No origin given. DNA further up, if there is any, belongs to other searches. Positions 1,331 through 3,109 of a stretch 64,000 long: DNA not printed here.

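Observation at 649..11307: Uptake-plus-CoA-activation locus: AbfD-like Fe-S dehydratase, SDR, LivK-type SBP, LEA_2 lipoprotein, convergent LivHMGF ABC transporter co-transcribed with two tandem family-III CoA-transferases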

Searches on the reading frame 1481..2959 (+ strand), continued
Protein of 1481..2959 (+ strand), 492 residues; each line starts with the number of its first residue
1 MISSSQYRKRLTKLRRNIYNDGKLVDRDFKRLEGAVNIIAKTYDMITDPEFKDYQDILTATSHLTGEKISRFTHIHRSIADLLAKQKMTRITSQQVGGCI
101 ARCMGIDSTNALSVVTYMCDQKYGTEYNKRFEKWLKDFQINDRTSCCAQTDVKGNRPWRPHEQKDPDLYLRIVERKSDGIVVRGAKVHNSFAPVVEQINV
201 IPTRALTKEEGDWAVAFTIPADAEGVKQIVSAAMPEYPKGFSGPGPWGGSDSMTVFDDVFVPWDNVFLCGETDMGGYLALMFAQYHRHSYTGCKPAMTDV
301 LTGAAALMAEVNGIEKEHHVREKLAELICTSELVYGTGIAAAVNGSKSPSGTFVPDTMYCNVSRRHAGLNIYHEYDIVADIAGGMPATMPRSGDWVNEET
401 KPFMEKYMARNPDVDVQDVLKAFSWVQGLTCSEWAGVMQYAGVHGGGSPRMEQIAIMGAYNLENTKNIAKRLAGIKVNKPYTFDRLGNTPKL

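Call 14: find_related_loci(query=A1, collection=genome_contigs, flank=10000)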
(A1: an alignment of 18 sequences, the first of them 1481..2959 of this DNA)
Query A1 (492 aa) in genome_contigs; peptide patterns used: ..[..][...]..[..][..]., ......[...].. (x = any residue, [..] = any of these).
599 stretches matched a pattern (row limit reached: there are more); 598 encode a relative of the query (tblastn E <= 1e-3); the best 80 are kept; 80 distinct loci.
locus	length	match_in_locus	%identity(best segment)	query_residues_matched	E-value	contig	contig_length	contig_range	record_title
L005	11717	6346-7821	88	1-492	0e+0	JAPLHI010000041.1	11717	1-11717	MAG: Chloroflexota bacterium isolate LacPavin_0920_SED3_MAG_48_9 LacPavin_0920_SED3_scaffold_220741, whole genome shotgu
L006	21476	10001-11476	84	1-492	0e+0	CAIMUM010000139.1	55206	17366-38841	MAG: uncultured Dehalococcoidia bacterium isolate A14_bin-2372 genome assembly, contig: bin-2372:139/231, whole genome s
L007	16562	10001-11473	77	1-491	0e+0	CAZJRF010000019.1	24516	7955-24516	MAG TPA_asm: uncultured Acidimicrobiia bacterium isolate SRP214966_co2_443 genome assembly, contig: NODE_2660_length_245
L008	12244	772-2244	73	1-491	0e+0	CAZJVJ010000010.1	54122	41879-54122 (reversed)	MAG TPA_asm: uncultured Dehalococcoidales bacterium isolate binchicken_co40_102 genome assembly, contig: NODE_508_length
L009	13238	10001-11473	71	1-491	0e+0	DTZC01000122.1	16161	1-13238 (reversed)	MAG TPA_asm: Dehalococcoidia bacterium isolate UWMA-0237 k99_225583, whole genome shotgun sequence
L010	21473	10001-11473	73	1-491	0e+0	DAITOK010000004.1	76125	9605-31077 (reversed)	MAG TPA_asm: Chloroflexota bacterium isolate CTOTU21527 NODE_257_length_76125_cov_26.858275, whole genome shotgun sequen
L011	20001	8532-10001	69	1-490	0e+0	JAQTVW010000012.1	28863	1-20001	MAG: Dehalococcoidales bacterium isolate STB_97 NODE_3453_length_28863_cov_4.154371_Sandtown_B, whole genome shotgun seq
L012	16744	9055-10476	61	1-476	0e+0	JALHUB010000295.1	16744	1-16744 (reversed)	MAG: Dehalococcoidia bacterium isolate PFL39 seq_4410101, whole genome shotgun sequence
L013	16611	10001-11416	59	1-476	0e+0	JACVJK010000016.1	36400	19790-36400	MAG: Actinomycetota bacterium isolate GMQP.bin.3 contig016, whole genome shotgun sequence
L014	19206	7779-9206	57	1-478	0e+0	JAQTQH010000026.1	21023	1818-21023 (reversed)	MAG: Dehalococcoidales bacterium isolate STB_135 NODE_5629_length_21023_cov_4.145961_Sandtown_B, whole genome shotgun se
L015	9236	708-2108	57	6-476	0e+0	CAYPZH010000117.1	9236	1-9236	MAG TPA_asm: uncultured Actinomycetota bacterium isolate binchicken_co7_176 genome assembly, contig: NODE_8451_length_92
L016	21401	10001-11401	58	6-476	0e+0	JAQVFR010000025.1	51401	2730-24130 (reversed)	MAG: Actinomycetota bacterium isolate STE_163 NODE_1109_length_51401_cov_5.781897_Sandtown_E, whole genome shotgun seque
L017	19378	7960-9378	56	1-475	0e+0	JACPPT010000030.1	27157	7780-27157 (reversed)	MAG: Chloroflexi bacterium isolate NC_groundwater_634_Ag_B-0.1um_53_56 B_1_S1_Biohub_coassembly_k141_2179034, whole geno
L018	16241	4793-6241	56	1-483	0e+0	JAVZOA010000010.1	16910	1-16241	MAG: Candidatus Bathyarchaeia archaeon isolate DRTY-6_201912_bins_76 DRTY-6_201912_bins_76_scaffold_10, whole genome sho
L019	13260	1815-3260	55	1-492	1e-179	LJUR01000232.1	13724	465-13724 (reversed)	MAG: Deltaproteobacteria bacterium SM23_61 WORSMTZ_46501, whole genome shotgun sequence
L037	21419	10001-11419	52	1-475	5e-167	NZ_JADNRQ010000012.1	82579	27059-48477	Desulfallas sp. Bu1-1 NODE_12_length_82579_cov_46.522474, whole genome shotgun sequence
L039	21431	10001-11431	50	1-479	1e-164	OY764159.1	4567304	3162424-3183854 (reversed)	MAG: Syntrophales bacterium isolate 28fc5764-0b9a-428c-a12f-8ca866e14e1d genome assembly, chromosome: 1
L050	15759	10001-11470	51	1-480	4e-156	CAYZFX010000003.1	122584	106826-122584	MAG TPA_asm: uncultured Syntrophorhabdus sp. isolate binchicken_co40_106 genome assembly, contig: NODE_183_length_122584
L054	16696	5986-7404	49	3-476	6e-156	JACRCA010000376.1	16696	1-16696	MAG: Deltaproteobacteria bacterium isolate NC_groundwater_1634_Pr3_B-0.1um_51_9 SR-2_scaffold_141_3364727, whole genome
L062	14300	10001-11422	50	1-475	9e-153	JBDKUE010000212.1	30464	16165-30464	MAG: Syntrophomonas sp. isolate 7_bin.46_R1 c_000000989165, whole genome shotgun sequence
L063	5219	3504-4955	49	3-476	4e-155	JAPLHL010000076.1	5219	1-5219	MAG: Chloroflexota bacterium isolate LacPavin_0920_SED4_MAG_48_8 LacPavin_0920_SED4_scaffold_502846, whole genome shotgu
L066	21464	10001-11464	49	6-491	1e-150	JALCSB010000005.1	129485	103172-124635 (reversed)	MAG: Intestinimonas sp. isolate UW_MP_OSCL3_1 Ga0455774_000049, whole genome shotgun sequence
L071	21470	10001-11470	48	1-480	4e-150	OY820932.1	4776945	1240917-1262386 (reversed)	MAG: Smithellaceae bacterium isolate 90efb5c7-b315-4df1-98b9-9b59cc098579 genome assembly, chromosome: 1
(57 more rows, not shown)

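Call 17: search_protein_families(library=pfam, proteins=[L037:6334-7263:-, L050:12282-13484:+, L017:13136-14314:-, L016:9233-9931:-, L066:2294-3580:-, L062:13304-14092:+, L039:6020-7012:+, L054:4199-5890:+, L063:2034-3146:-, L062:7672-9633:-], max_evalue=0.00001)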
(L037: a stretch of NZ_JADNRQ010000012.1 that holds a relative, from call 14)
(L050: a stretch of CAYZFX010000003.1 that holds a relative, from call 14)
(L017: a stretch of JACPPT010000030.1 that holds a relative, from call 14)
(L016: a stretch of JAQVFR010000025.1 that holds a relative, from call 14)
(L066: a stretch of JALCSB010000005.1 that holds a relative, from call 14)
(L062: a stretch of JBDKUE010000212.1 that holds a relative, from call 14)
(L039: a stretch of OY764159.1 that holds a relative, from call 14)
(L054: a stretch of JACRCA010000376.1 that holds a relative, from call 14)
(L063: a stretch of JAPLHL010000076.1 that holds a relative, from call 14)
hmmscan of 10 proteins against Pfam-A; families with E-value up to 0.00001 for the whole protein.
L037:6334-7263:- (309 aa): 3 families
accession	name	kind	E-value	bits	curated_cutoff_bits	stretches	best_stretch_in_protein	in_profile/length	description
PF02737.24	3HCDH_N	-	1.5e-55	188.3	22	1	5-184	1-178/180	3-hydroxyacyl-CoA dehydrogenase, NAD binding domain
PF00725.27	3HCDH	-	4.3e-14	53.3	22.1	1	188-268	1-76/97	3-hydroxyacyl-CoA dehydrogenase, C-terminal domain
PF01210.29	NAD_Gly3P_dh_N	-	3.3e-06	27.6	23.1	1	5-115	1-99/158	NAD-dependent glycerol-3-phosphate dehydrogenase N-terminus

L050:12282-13484:+ (400 aa): 3 families
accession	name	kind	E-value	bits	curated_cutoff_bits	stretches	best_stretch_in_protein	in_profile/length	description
PF00108.29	Thiolase_N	-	4.3e-61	207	26.4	1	24-269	15-260/260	Thiolase, N-terminal domain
PF02803.24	Thiolase_C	-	1.9e-46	157.1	27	1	277-398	2-123/123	Thiolase, C-terminal domain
PF22691.2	Thiolase_C_1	-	4.2e-06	27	28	0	302-339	23-60/144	Thiolase C-terminal domain-like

L017:13136-14314:- (392 aa): 3 families
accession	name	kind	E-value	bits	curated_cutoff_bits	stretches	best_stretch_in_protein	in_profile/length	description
PF00441.29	Acyl-CoA_dh_1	-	4.5e-27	95.5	22.4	1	231-387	1-149/150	Acyl-CoA dehydrogenase, C-terminal domain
PF02770.24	Acyl-CoA_dh_M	-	1.5e-20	73.6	33.3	1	126-219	2-97/97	Acyl-CoA dehydrogenase, middle domain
PF02771.21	Acyl-CoA_dh_N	-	1.9e-16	60.8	22.9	1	6-121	1-113/113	Acyl-CoA dehydrogenase, N-terminal domain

L016:9233-9931:- (232 aa): 3 families
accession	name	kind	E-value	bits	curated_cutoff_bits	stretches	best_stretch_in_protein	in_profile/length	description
PF00440.29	TetR_N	-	7.4e-20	70.9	24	1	33-79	1-47/47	Bacterial regulatory proteins, tetR family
PF08359.16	TetR_C_4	-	3.8e-10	40.5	21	1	98-211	19-132/133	YsiA-like protein, C-terminal region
PF17932.6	TetR_C_24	-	4.7e-06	27.3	26.4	1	101-194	4-96/114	Tetracyclin repressor-like, C-terminal domain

L066:2294-3580:- (428 aa): 1 family
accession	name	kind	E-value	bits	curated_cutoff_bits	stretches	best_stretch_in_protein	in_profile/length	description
PF02515.22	CoA_transf_3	-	7e-102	341.7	23.3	1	22-403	1-366/366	CoA-transferase family III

L062:13304-14092:+ (262 aa): 2 families
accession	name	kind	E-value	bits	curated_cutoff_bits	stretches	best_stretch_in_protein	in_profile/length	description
PF00378.25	ECH_1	-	7.3e-44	150.4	27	1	8-216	2-205/251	Enoyl-CoA hydratase/isomerase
PF16113.10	ECH_2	-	2.9e-19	70.2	27.2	1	14-200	3-187/335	Enoyl-CoA hydratase/isomerase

L039:6020-7012:+ (330 aa): 1 family
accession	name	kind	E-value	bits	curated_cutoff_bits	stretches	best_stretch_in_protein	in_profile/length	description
PF02653.21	BPD_transp_2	-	1.3e-37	129.8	26.8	1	34-299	6-268/269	Branched-chain amino acid transport system / permease component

L054:4199-5890:+ (563 aa): 2 families
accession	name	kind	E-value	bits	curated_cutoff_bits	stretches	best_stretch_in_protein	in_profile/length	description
PF00501.34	AMP-binding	-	3.4e-91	306.4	29.9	1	33-420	2-384/384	AMP-binding enzyme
PF13193.12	AMP-binding_C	-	4.9e-23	82.3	24.5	1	471-547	2-76/76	AMP-binding enzyme C-terminal domain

L063:2034-3146:- (370 aa): 2 families
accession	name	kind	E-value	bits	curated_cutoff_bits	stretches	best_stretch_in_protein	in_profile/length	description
PF03060.21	NMO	-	1.6e-39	136.6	28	1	3-355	1-330/331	Nitronate monooxygenase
PF01070.24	FMN_dh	-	6.6e-07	29.1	24.9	1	159-240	228-306/350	FMN-dependent dehydrogenase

L062:7672-9633:- (653 aa): 11 families
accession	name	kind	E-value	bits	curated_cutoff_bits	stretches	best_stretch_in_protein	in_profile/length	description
PF00158.32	Sigma54_activat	-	5.1e-67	225.2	20.2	1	339-506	1-167/168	Sigma-54 interaction domain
PF25601.1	AAA_lid_14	-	1.2e-20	73.5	27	1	512-594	1-83/87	AAA+ ATPase lid domain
PF14532.12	Sigma54_activ_2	-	3.2e-20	73.2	25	1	340-511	1-138/138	Sigma-54 interaction domain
PF02954.25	HTH_8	-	4.1e-13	49.3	22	1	610-650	2-42/42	Bacterial regulatory protein, Fis family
PF07724.20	AAA_2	-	6.2e-09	36.5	27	1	360-492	3-135/166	AAA domain (Cdc48 subfamily)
PF01078.27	Mg_chelatase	-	1.9e-08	34.4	20.3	0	338-381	4-43/207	Magnesium chelatase, subunit ChlI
PF00004.35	AAA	-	1.3e-07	32.5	21.2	1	363-493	1-123/131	ATPase family associated with various cellular activities (AAA)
PF13426.13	PAS_9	-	1.4e-07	32.2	27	1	220-310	2-93/103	PAS domain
PF00989.32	PAS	-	1.1e-06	29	22.6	1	214-258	6-50/113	PAS fold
PF07728.20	AAA_5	-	2.2e-06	28.2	22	1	362-484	1-125/139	AAA domain (dynein-related subfamily)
PF00493.29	MCM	-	2.4e-06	27.3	23.3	1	350-482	47-173/224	MCM P-loop domain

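Call 74: predict_structure(alignment_id=A1)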
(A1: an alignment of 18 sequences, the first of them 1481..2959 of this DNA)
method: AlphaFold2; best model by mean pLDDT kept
length: 492 residues; sequences in the alignment: 18
mean_pLDDT: 82.2   pTM: 0.83
mean pLDDT of the five models: 82.2, 80.9, 79.4, 79.0, 76.5
residues with pLDDT >= 90: 179; 70-90: 227; 50-70: 69; < 50: 17
segments of 3 or more residues with pLDDT < 50: 150-154, 443-447, 490-492
pLDDT, mean of each block of 10 residues (from residue 1): 95 93 88 88 90 92 95 94 91 81 90 97 97 96 81 51 57 95 84 93 81 93 93 56 63 90 96 89 76 82 85 86 89 89 92 90 80 84 74 79 79 76 73 58 52 68 76 77 63 40
secondary structure, 60 per line:
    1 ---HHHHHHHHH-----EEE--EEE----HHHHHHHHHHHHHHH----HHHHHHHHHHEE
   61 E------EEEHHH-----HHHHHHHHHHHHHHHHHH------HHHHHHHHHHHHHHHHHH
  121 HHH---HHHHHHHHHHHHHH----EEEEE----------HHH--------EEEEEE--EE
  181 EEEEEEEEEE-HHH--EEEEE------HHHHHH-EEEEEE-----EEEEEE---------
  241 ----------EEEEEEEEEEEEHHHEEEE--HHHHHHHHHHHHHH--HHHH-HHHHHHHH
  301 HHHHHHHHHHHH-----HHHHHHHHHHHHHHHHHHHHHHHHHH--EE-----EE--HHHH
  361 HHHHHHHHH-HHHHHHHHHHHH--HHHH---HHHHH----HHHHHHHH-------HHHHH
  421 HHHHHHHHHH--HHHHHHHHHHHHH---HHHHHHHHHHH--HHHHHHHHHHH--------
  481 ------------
elements in order: H4-12 E18-20 E23-25 H30-44 H49-58 E59-61 E68-70 H79-96 H103-123 H127-140 E145-149 E171-176 E179-190 E197-201 H208-213 E215-220 E226-231 E251-262 E266-269 H272-285 H288-291 H293-312 H318-343 H357-369 H371-382 H385-388 H392-396 H401-408 H416-430 H433-445 H449-459 H462-472

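Call 79: search_protein_families(library=pfam, proteins=[L066:4980-6512:-, L066:8474-9427:+, L066:12053-12910:+, L066:12912-14306:+, L071:3940-4449:+, L071:4511-5734:+, L071:8102-9454:+, L071:11816-12364:+, L054:8706-9131:+, L054:39-812:+], max_evalue=0.000001)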
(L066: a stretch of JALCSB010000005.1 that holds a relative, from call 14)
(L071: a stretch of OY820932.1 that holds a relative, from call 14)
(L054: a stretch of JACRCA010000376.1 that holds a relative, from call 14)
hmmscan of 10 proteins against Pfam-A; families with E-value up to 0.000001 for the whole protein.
L066:4980-6512:- (510 aa): 1 family
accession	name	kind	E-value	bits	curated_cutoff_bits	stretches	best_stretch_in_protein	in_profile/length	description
PF00501.34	AMP-binding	-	2.1e-63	214.9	29.9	2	135-344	153-384/384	AMP-binding enzyme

L066:8474-9427:+ (317 aa): 4 families
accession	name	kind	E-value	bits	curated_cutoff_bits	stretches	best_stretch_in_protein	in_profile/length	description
PF00158.32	Sigma54_activat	-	2.1e-72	242.7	20.2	1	11-175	4-167/168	Sigma-54 interaction domain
PF25601.1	AAA_lid_14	-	4.6e-23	81.3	27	1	181-259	1-80/87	AAA+ ATPase lid domain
PF14532.12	Sigma54_activ_2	-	3.8e-18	66.5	25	1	23-180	15-138/138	Sigma-54 interaction domain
PF02954.25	HTH_8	-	1.1e-10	41.5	22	1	276-314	4-42/42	Bacterial regulatory protein, Fis family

L066:12053-12910:+ (285 aa): 1 family
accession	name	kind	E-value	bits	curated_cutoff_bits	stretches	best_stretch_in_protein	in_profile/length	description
PF10418.14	DHODB_Fe-S_bind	-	1.1e-12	47.9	23.9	1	217-253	1-40/41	Iron-sulfur cluster binding domain of dihydroorotate dehydrogenase B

L066:12912-14306:+ (464 aa): 5 families
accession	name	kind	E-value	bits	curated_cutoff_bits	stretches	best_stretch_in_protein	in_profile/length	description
PF14691.11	Fer4_20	-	2.2e-45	153.5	25.8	1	18-127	1-111/113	Dihydroprymidine dehydrogenase domain II, 4Fe-4S cluster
PF07992.20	Pyr_redox_2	-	1.7e-34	120.1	26.1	1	141-447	2-291/291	Pyridine nucleotide-disulphide oxidoreductase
PF00070.33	Pyr_redox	-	9.3e-14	52.2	22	0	280-348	1-72/82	Pyridine nucleotide-disulphide oxidoreductase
PF13738.12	Pyr_redox_3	-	3.4e-13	49.9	30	0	267-315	153-201/305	Pyridine nucleotide-disulphide oxidoreductase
PF13450.12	NAD_binding_8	-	2.5e-09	37.7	21.9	1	144-176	1-33/68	NAD(P)-binding Rossmann-like domain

L071:3940-4449:+ (169 aa): 1 family
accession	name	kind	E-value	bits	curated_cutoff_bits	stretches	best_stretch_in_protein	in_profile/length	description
PF13577.12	SnoaL_4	-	6.6e-18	65.4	24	1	16-149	1-126/126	SnoaL-like domain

L071:4511-5734:+ (407 aa): 0 families

L071:8102-9454:+ (450 aa): 1 family
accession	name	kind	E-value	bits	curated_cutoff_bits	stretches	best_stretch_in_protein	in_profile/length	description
PF00557.29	Peptidase_M24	-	4.3e-33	115.3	23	1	217-430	1-208/208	Metallopeptidase family M24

L071:11816-12364:+ (182 aa): 0 families

L054:8706-9131:+ (141 aa): 0 families

L054:39-812:+ (257 aa): 2 families
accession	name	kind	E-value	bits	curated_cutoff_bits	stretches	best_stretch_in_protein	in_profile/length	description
PF13458.12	Peripla_BP_6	-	1.2e-44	153.8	31.7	1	4-213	123-331/343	Periplasmic binding protein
PF13433.12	Peripla_BP_5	-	5.4e-16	59.1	27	1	8-219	126-335/363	Periplasmic binding protein domain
